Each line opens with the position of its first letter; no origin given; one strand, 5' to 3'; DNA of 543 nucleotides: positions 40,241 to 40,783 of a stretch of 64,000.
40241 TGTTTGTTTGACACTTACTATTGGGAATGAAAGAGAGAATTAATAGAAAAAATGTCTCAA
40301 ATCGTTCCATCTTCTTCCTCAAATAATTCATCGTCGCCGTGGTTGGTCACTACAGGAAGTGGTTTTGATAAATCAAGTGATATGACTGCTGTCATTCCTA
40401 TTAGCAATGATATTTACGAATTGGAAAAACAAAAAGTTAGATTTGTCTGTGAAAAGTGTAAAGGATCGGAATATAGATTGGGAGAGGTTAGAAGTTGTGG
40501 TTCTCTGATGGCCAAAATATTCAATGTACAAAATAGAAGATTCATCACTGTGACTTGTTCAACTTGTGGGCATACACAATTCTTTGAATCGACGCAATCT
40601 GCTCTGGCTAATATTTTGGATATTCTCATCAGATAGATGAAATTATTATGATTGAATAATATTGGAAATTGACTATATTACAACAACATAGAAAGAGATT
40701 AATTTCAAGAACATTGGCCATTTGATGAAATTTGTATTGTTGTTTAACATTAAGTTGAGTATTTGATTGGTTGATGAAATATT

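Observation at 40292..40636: Bacterial-type C2-C2 Zn-ribbon mini-protein encoded as a stand-alone eukaryotic gene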

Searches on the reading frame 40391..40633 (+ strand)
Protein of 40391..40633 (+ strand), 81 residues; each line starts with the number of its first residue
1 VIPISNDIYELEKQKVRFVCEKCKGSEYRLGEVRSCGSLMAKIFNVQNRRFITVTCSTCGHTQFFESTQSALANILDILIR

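Call 28: search_protein_representatives(protein=window:40391-40633:+)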
Query: 81 residues. Proteins with E-value up to 0.001 (for the whole library): 332; up to 1e-10: 39; up to 1e-30: 1. The best 150 are listed.
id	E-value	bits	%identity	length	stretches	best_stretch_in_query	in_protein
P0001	3.9e-47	172.9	100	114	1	1-81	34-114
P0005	1.6e-20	88.4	56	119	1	14-81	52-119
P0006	9.3e-20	86.0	56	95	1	12-81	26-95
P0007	4.8e-19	83.8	52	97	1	13-81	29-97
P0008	1.1e-17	79.5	46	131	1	2-81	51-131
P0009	8.3e-17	76.7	46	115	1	11-81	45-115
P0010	1.6e-15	72.6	27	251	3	12-71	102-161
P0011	2.9e-15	71.8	50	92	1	18-81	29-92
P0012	4.9e-15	71.0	48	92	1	15-81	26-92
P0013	5.1e-15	71.0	49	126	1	17-81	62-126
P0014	7.0e-15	70.5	51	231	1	17-81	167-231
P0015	8.2e-15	70.3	47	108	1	14-79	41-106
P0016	1.6e-14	69.4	42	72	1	14-80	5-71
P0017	3.4e-13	65.2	52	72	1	19-79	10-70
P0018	3.7e-13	65.1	50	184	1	16-81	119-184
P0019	4.0e-13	65.0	50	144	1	16-81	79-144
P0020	8.3e-13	64.0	48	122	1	20-81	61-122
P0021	1.5e-12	63.2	42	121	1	15-81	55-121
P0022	3.2e-12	62.1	41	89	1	11-79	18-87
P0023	3.9e-12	61.8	42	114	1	3-80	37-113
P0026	6.0e-12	61.2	42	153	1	15-81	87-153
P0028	9.2e-12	60.7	39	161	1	17-80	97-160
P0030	1.3e-11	60.2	45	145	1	20-81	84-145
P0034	2.4e-11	59.3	56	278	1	22-81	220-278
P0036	3.0e-11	59.0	45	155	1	18-81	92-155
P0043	1.1e-10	57.3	41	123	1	16-81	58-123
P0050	4.9e-10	55.2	39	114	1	17-78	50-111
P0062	1.4e-09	53.8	40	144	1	17-81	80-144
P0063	1.4e-09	53.7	45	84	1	18-81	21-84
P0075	4.5e-09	52.1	38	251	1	12-79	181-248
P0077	5.5e-09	51.8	34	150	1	17-81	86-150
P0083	7.4e-09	51.4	40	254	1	17-79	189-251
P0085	8.1e-09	51.3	40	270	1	15-79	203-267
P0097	1.6e-08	50.3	37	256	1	16-80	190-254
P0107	3.4e-08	49.3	33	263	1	15-80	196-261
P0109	3.4e-08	49.3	37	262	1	18-79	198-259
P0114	4.2e-08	49.0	40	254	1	17-79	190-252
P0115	4.3e-08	49.0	41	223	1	19-79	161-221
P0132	1.2e-07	47.6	36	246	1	17-80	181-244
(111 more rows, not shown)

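Call 29: list_cluster_members(proteins=[P0005, P0006, P0007, P0008, P0009, P0010, P0011, P0012, P0013, P0014])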
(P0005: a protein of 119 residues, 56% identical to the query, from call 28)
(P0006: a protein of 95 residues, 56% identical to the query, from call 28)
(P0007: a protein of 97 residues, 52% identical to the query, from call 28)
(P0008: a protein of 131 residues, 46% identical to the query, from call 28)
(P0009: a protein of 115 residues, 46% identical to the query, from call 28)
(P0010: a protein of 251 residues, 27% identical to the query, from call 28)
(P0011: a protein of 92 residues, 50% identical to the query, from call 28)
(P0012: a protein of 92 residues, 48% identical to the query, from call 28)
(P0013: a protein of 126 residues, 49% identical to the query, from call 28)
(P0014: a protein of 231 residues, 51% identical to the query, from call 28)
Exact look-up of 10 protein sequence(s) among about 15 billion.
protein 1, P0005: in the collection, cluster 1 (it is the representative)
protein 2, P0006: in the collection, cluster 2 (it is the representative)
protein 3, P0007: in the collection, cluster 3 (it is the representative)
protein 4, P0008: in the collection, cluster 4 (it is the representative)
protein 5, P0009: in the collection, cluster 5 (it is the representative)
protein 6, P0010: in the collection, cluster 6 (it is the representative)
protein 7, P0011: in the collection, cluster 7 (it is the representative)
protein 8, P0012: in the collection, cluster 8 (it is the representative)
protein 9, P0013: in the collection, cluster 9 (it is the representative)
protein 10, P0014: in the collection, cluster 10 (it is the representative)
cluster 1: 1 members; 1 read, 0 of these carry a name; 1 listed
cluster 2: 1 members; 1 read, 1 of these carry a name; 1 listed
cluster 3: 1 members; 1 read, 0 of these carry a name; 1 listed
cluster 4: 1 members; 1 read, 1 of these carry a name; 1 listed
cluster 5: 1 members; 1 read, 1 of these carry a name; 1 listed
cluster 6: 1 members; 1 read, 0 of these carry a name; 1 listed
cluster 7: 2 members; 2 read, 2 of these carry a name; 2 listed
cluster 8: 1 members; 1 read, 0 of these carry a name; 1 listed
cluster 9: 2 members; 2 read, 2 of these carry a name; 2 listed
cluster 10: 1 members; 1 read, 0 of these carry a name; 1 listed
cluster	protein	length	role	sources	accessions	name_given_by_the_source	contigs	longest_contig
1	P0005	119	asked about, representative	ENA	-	-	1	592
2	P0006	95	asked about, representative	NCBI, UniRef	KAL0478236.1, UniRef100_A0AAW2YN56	hypothetical protein AKO1_001661 [Acrasis kona] | Uncharacterized protein n=1 Tax=Acrasis kona TaxID=1008807 RepID=A0AAW2YN56_9EUKA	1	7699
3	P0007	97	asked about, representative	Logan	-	-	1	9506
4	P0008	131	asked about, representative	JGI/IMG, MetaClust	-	\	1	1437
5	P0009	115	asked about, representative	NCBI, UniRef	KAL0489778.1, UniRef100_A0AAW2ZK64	nucleic-acid-binding protein with Zn-ribbon domain [Acrasis kona] | Nucleic-acid-binding protein with Zn-ribbon domain n=1 Tax=Acrasis kona TaxID=1008807 ...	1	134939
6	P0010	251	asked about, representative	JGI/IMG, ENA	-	-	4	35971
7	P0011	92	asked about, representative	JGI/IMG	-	predicted nucleic-acid-binding Zn-ribbon protein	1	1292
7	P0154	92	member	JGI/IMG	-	predicted nucleic-acid-binding Zn-ribbon protein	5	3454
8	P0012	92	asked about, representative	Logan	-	-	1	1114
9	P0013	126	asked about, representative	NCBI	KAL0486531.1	hypothetical protein AKO1_001466 [Acrasis kona]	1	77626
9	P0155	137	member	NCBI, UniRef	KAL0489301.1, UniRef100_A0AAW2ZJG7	hypothetical protein AKO1_010620 [Acrasis kona] | Uncharacterized protein n=2 Tax=Acrasis kona TaxID=1008807 RepID=A0AAW2ZJG7_9EUKA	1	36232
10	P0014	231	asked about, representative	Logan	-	-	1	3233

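Call 34: find_homologous_proteins(query=A2, max_evalue=0.001)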
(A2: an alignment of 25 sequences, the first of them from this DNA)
Query A2 (25 sequences) (68 aa, profile of the alignment): 33 proteins with E <= 0.001 among 66 candidates.
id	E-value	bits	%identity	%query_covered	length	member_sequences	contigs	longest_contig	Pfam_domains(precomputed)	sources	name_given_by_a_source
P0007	2.0e-28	116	54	99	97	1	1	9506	PF09855.15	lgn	-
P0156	4.5e-28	115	55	99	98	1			PF09855.15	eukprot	eukprot:gene10470-2992_t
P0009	6.2e-28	114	49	100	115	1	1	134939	PF09855.15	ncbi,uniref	ncbi:nucleic-acid-binding protein with Zn-ribbon domain [Acrasis kona]|uniref:Nucleic-acid-binding p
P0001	1.1e-27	113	100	100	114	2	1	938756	PF09855.15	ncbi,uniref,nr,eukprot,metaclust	ncbi:predicted protein [Naegleria gruberi]|uniref:Predicted protein n=1 Tax=Naegleria gruberi TaxID=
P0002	1.5e-27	113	94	100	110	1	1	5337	PF09855.15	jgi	-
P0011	8.1e-27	111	52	91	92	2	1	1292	PF09855.15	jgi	jgi:predicted nucleic-acid-binding Zn-ribbon protein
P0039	6.7e-26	108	39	94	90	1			PF09855.15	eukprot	eukprot:ANDGO_00704.mRNA.1 Uncharacterized protein YpzJ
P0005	1.9e-25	106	58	96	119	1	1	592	PF09855.15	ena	-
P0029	8.9e-24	101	44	94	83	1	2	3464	PF09855.15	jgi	jgi:predicted nucleic-acid-binding Zn-ribbon protein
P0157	2.7e-21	93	42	96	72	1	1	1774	PF09855.15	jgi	jgi:hypothetical protein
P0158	2.8e-21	93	46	91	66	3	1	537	PF09855.15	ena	-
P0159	3.1e-21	93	46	93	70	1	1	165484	PF09855.15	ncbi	-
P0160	3.4e-21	93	42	93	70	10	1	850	PF09855.15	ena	-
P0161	4.1e-21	92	50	93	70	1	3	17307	PF09855.15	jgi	-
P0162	2.4e-20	90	42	94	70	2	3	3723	PF09855.15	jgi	-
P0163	2.4e-20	90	45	94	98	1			PF09855.15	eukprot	eukprot:ANDGO_00387.mRNA.1 Uncharacterized protein YpzJ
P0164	1.7e-19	87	39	99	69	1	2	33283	PF09855.15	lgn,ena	-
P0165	2.9e-19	86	48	99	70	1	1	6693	PF09855.15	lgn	-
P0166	3.7e-19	86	40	99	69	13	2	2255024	PF09855.15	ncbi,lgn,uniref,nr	ncbi:zinc ribbon domain-containing protein [Bifidobacterium sp. ESL0682]|uniref:zinc ribbon domain-c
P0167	5.0e-19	86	43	99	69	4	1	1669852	PF09855.15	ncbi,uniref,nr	ncbi:zinc ribbon domain-containing protein [Bifidobacterium sp. ESL0763]|uniref:zinc ribbon domain-c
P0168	6.5e-19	85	45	96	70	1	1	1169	PF09855.15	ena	-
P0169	9.8e-19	85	30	94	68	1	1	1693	PF09855.15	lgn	-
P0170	1.1e-18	85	37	99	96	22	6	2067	PF09855.15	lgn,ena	-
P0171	1.8e-18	84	38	97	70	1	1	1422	PF09855.15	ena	-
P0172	1.9e-18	84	39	99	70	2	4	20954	PF09855.15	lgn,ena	-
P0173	2.0e-18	84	39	99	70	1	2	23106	PF09855.15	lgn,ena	-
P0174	2.4e-18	84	40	99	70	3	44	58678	PF09855.15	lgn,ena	-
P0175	3.4e-18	83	40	99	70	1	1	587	PF09855.15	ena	-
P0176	5.8e-18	82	38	97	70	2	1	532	PF09855.15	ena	-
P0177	6.0e-18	82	39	99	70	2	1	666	PF09855.15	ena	-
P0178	1.2e-17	81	39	94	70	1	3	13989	PF09855.15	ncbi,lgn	-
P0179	3.3e-17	80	41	91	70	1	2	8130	PF03811.18,PF09855.15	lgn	-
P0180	5.3e-15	73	34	88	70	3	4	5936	PF09855.15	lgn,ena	-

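Call 35: list_cluster_members(proteins=[P0018, P0019, P0020, P0021, P0026, P0030, P0034, P0036, P0043, P0062])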
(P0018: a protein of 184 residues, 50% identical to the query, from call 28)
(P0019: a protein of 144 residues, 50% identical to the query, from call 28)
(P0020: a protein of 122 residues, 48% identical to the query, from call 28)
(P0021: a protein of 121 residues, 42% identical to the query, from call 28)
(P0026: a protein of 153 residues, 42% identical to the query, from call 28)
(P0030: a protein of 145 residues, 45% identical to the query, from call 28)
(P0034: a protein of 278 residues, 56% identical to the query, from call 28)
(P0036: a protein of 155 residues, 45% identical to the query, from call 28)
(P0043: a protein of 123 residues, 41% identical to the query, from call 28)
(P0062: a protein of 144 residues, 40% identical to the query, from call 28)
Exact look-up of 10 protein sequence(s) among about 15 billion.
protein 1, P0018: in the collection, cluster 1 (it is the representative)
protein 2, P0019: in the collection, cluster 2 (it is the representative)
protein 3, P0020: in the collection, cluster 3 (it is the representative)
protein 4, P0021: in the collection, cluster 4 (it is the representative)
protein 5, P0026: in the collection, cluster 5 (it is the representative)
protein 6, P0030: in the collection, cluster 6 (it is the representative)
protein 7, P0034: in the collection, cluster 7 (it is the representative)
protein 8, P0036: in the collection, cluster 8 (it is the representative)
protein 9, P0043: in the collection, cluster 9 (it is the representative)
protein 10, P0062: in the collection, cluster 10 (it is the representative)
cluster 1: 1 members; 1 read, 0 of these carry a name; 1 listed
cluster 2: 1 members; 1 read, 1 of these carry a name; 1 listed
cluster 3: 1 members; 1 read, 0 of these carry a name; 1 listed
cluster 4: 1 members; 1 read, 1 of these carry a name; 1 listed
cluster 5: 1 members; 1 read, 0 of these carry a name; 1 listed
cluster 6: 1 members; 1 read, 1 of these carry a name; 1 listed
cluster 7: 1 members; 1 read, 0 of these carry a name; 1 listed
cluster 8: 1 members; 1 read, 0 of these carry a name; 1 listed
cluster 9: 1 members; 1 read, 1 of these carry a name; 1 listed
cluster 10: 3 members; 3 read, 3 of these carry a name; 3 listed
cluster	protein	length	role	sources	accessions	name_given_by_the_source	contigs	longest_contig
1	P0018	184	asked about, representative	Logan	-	-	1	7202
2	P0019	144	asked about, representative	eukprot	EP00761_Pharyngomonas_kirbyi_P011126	gb/GECH01011150.1/.p1 GENE.gb/GECH01011150.1/~~gb/GECH01011150.1/.p1 ORF type:complete ...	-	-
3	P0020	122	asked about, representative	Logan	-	-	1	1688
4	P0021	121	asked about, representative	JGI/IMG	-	predicted nucleic-acid-binding Zn-ribbon protein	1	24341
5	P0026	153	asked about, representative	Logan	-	-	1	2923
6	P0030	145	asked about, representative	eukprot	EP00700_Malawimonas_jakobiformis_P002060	EC723130.1.p1 GENE.EC723130.1~~EC723130.1.p1 ORF type:complete len:146 (+),score=1.00 ...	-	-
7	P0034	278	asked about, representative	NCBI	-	-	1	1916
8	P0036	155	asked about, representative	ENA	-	-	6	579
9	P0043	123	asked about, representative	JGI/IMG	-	predicted nucleic-acid-binding Zn-ribbon protein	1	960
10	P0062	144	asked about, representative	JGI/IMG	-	uncharacterized protein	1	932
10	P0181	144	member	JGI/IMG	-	uncharacterized protein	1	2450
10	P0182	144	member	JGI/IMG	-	uncharacterized protein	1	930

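Call 37: list_cluster_members(proteins=[P0156, P0028, P0050, P0063, P0077, P0015, P0016, P0017, P0022, P0023])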
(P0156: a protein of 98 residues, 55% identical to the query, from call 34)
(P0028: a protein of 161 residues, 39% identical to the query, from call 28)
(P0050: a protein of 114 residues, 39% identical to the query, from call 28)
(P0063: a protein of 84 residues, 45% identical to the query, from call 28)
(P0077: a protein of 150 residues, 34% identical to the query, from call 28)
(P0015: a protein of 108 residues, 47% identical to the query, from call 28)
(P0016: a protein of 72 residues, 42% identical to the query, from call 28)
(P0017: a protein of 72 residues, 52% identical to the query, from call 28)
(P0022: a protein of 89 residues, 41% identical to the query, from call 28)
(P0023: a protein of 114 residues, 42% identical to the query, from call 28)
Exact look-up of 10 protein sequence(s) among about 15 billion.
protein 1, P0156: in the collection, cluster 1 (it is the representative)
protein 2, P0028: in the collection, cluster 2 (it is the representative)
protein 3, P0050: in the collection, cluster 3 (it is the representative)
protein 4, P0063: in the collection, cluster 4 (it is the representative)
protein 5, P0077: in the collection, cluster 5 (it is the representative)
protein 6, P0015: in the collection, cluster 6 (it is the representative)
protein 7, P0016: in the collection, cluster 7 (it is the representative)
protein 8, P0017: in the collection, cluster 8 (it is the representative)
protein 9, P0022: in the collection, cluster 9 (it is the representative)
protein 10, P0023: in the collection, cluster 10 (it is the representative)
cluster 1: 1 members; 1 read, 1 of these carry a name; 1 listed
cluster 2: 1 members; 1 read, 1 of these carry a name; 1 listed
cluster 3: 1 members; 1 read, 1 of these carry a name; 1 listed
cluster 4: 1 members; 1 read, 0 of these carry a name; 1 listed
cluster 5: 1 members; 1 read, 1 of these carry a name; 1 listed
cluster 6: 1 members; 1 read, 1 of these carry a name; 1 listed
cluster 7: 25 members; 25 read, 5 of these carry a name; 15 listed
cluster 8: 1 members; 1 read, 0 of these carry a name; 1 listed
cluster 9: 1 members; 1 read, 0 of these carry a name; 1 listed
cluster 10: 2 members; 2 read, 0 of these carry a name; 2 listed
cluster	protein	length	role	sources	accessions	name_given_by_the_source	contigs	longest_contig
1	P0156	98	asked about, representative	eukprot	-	gene10470-2992_t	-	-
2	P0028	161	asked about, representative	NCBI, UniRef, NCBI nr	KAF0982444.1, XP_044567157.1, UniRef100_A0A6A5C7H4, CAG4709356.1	hypothetical protein FDP41_011374 [Naegleria fowleri] | Uncharacterized protein n=1 Tax=Naegleria fowleri TaxID=5763 RepID=A0A6A5C7H4_NAEFO | uncharacterized protein FDP41_011374 [Naegleria fowleri]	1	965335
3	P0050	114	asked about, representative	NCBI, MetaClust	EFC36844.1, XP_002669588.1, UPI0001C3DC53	predicted protein, partial [Naegleria gruberi] | status=active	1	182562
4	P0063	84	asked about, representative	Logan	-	-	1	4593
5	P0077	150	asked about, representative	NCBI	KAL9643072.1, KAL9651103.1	hypothetical protein ABK040_002820 [Willaertia magna]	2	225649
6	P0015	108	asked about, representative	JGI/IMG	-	predicted nucleic-acid-binding Zn-ribbon protein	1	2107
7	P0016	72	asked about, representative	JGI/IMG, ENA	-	-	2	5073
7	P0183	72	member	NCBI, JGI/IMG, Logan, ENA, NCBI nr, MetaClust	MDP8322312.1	MAG: zinc ribbon domain-containing protein [Candidatus Stygibacter australis] | zinc ribbon domain-containing protein [Candidatus Stygibacter australis] | \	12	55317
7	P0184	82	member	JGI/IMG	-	uncharacterized protein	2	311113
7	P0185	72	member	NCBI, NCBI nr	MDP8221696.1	MAG: zinc ribbon domain-containing protein [Candidatus Stygibacter frigidus] | zinc ribbon domain-containing protein [Candidatus Stygibacter frigidus]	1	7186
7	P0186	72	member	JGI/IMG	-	predicted nucleic-acid-binding Zn-ribbon protein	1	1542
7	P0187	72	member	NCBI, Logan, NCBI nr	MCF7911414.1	MAG: zinc ribbon domain-containing protein [Candidatus Cloacimonetes bacterium] | zinc ribbon domain-containing protein [Candidatus Cloacimonadota bacterium]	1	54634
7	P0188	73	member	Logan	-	-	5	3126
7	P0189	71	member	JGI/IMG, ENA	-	-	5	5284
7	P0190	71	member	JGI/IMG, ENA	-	-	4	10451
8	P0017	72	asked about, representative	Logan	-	-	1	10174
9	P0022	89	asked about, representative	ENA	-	-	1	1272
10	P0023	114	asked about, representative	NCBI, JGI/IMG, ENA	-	-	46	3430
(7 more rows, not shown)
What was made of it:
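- Nearest relatives: in an exhaustive phmmer search the closest hits are protist proteins with N-extensions, namely Acrasis kona (four sequences), Pharyngomonas, Malawimonas, Andalucia (2), and paralog B in N. fowleri, N. gruberi and Willaertia (calls 28, 29, 34, 35, 37). The closest relatives are other protists (calls 29, 34, 35, 37). The distribution is limited to Heterolobosea, one jakobid and one malawimonad (calls 29, 34, 35, 37).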

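Call 48: find_related_loci(query=A4, collection=genome_contigs, flank=4000)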
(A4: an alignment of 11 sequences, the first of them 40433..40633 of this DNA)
Query A4 (67 aa) in genome_contigs; peptide patterns used: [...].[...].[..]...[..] (x = any residue, [..] = any of these).
600 stretches matched a pattern (row limit reached: there are more); 582 encode a relative of the query (tblastn E <= 1e-3); the best 80 are kept; 80 distinct loci.
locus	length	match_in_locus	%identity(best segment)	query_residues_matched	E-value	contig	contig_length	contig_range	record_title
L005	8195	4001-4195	43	1-65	2e-19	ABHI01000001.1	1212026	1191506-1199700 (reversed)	Flavobacteriales bacterium ALC-1 1103813602123, whole genome shotgun sequence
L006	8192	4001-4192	44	2-65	3e-19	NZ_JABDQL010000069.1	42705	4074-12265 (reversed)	MAG: Winogradskyella sp. isolate Site_C2 k127_835825, whole genome shotgun sequence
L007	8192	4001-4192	42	2-65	4e-19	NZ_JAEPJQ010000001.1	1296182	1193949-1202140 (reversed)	Hyunsoonleella ulvae strain HU1-3 Hyunsoonleella, whole genome shotgun sequence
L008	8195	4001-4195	42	1-65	8e-19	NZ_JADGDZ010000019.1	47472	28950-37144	MAG: Winogradskyella sp. isolate BB23 NODE_652_length_47472_cov_5.017225, whole genome shotgun sequence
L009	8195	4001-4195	45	2-66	7e-19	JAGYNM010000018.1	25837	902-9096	MAG: Bacteroidales bacterium isolate M55B145 18, whole genome shotgun sequence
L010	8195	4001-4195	42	2-66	1e-18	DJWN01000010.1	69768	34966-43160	MAG TPA_asm: Bacteroidales bacterium UBA6229 UBA6229_contig_13487, whole genome shotgun sequence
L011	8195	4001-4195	43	1-65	1e-18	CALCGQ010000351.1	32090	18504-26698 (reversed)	MAG TPA_asm: uncultured Bacteroidetes bacterium isolate ERR2206796_bin.57_CONCOCT_v1.1_MAG genome assembly, contig: ERZ8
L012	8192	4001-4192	42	2-65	9e-19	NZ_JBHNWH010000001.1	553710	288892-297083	Winogradskyella sp. A3E31 scaffold_1_length=553711, whole genome shotgun sequence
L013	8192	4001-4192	44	2-65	1e-18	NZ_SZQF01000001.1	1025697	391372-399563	Winogradskyella algicola strain IMCC33238 NODE_1_length_1025697_cov_157.796767, whole genome shotgun sequence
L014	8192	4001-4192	44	2-65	1e-18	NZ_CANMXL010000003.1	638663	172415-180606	Uncultured Winogradskyella sp. isolate YR2-1-20-J.fasta NODE_3, whole genome shotgun sequence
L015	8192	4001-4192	45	2-65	1e-18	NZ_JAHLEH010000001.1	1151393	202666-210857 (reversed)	Marixanthotalea marina strain XHP0103 NODE_1_length_1151393_cov_48.315281, whole genome shotgun sequence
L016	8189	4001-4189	46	3-65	2e-18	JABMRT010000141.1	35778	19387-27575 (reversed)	MAG: candidate division KSB1 bacterium isolate bin.322 k141_3761713, whole genome shotgun sequence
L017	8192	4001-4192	47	3-66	1e-18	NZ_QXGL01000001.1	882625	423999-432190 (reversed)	Bifidobacterium goeldii strain 2034B Contig_1, whole genome shotgun sequence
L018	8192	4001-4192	44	2-65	2e-18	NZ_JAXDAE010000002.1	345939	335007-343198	Winogradskyella aquimaris strain KCTC 23502 scaffold_2_length=345940, whole genome shotgun sequence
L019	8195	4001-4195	43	1-65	2e-18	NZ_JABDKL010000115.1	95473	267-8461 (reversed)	MAG: Winogradskyella sp. isolate SS_bin_48 k127_3565149, whole genome shotgun sequence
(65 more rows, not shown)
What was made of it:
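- The family is overwhelmingly prokaryotic: more than 582 confirmed hits in bacterial and archaeal genomes from one pattern (call 48).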

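Call 55: predict_structure(alignment_id=A3)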
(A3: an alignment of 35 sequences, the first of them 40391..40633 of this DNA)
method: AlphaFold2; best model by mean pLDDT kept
length: 81 residues; sequences in the alignment: 35
mean_pLDDT: 67.2   pTM: 0.48
mean pLDDT of the five models: 67.2, 63.2, 62.4, 62.3, 61.4
residues with pLDDT >= 90: 0; 70-90: 33; 50-70: 45; < 50: 3
segments of 3 or more residues with pLDDT < 50: 1-3
pLDDT, mean of each block of 10 residues (from residue 1): 51 65 85 65 59 85 70 58 52
secondary structure, 60 per line:
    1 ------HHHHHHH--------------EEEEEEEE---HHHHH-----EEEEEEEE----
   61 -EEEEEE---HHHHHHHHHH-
elements in order: H7-13 E28-35 H39-43 E49-56 E62-67 H71-80
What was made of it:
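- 40394..40429 (+): Residues 35-46, '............': a short conserved motif just upstream of the ribbon. IPISND is invariant in Naegleria and Willaertia, and part of it is predicted helical. Helix at model residues 7-13, which are protein residues 40-46 (call 55).
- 40445..40630 (+): Residues 52-113: Zn_ribbon_13 (PF09855/DUF2082) domain. AF2 model shows a three-stranded sheet plus a C-terminal helix (call 55).
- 40598..40633 (+): Residues 103-114, '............': amphipathic C-terminal helix ending in the terminal Arg that marks the eukaryote-type subfamily. Helix in the AF2 model (call 55).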
